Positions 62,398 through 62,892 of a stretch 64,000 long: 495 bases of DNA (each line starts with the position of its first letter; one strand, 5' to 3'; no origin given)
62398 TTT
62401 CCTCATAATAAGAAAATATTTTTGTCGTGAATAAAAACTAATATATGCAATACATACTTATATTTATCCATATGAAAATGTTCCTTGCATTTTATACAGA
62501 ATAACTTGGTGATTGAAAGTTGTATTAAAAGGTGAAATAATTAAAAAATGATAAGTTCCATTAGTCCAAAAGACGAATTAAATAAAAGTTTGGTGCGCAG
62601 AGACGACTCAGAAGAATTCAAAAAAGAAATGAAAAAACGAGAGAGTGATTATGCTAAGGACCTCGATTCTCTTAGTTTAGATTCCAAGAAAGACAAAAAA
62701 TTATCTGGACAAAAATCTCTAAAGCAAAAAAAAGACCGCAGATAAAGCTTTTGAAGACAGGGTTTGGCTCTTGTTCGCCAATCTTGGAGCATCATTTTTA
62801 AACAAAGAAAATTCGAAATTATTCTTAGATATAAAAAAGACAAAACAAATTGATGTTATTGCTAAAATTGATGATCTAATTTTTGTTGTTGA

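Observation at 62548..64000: Unannotated long ORF (not in the ORF track) with a DGQHR motif, preceded by an A8 homopolymer that separates it from an in-phase upstream start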

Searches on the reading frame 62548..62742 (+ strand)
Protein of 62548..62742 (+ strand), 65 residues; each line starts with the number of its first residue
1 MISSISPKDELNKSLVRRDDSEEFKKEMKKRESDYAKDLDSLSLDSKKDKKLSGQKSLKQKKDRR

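Call 18: list_cluster_members(proteins=[P0002, window:62548-62742:+, P0006])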
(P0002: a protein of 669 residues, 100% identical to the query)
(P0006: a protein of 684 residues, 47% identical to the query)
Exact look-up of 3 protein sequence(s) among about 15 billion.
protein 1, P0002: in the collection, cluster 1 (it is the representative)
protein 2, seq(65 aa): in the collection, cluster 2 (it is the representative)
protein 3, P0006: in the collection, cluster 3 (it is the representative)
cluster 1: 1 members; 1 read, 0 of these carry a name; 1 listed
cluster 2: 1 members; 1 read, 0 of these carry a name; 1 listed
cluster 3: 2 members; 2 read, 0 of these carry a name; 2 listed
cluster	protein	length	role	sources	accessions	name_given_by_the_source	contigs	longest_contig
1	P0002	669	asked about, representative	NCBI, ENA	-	-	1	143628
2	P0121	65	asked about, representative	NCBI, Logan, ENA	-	-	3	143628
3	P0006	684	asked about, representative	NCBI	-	-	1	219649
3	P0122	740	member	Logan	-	-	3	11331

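Call 19: find_encoding_contigs(protein=window:62548-62742:+, flank=3000, max_places=10)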
Protein seq(65 aa) (65 aa): 5 contigs read that carry it; 4 places shown.
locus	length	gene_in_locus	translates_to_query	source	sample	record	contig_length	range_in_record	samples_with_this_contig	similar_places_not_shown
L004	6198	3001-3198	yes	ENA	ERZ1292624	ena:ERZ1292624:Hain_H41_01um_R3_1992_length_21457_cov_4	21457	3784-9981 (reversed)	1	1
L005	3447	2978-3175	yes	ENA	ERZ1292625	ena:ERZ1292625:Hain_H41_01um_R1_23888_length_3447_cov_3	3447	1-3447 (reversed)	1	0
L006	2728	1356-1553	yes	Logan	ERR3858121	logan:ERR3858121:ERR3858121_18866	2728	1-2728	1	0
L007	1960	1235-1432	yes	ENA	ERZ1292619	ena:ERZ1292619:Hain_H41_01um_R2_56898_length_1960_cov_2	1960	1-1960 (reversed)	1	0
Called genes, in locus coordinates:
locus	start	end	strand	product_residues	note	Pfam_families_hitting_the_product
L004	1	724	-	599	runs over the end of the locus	PF00930:DPPIV_N (weak), PF26549:Tricorn_N, PF02897:Peptidase_S9_N, PF26550:Tricorn_2nd, PF01738:DLH, PF05448:AXE1, PF00326:Peptidase_S9, PF20434:BD-FAE, +9 more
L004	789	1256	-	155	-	PF21805:Imm5_like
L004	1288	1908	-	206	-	PF09509:Hypoth_Ymh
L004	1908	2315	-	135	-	-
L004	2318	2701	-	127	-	-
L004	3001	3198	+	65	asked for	-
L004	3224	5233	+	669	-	PF14072:DndB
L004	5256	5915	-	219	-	PF02463:SMC_N (faint), PF00005:ABC_tran, PF13304:AAA_21 (faint)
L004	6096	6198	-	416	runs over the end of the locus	PF12704:MacB_PCD, PF02687:FtsX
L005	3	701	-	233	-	?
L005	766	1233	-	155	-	PF21805:Imm5_like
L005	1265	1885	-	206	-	PF09509:Hypoth_Ymh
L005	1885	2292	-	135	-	-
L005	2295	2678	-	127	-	-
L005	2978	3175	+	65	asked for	-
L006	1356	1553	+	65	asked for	-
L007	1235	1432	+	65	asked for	-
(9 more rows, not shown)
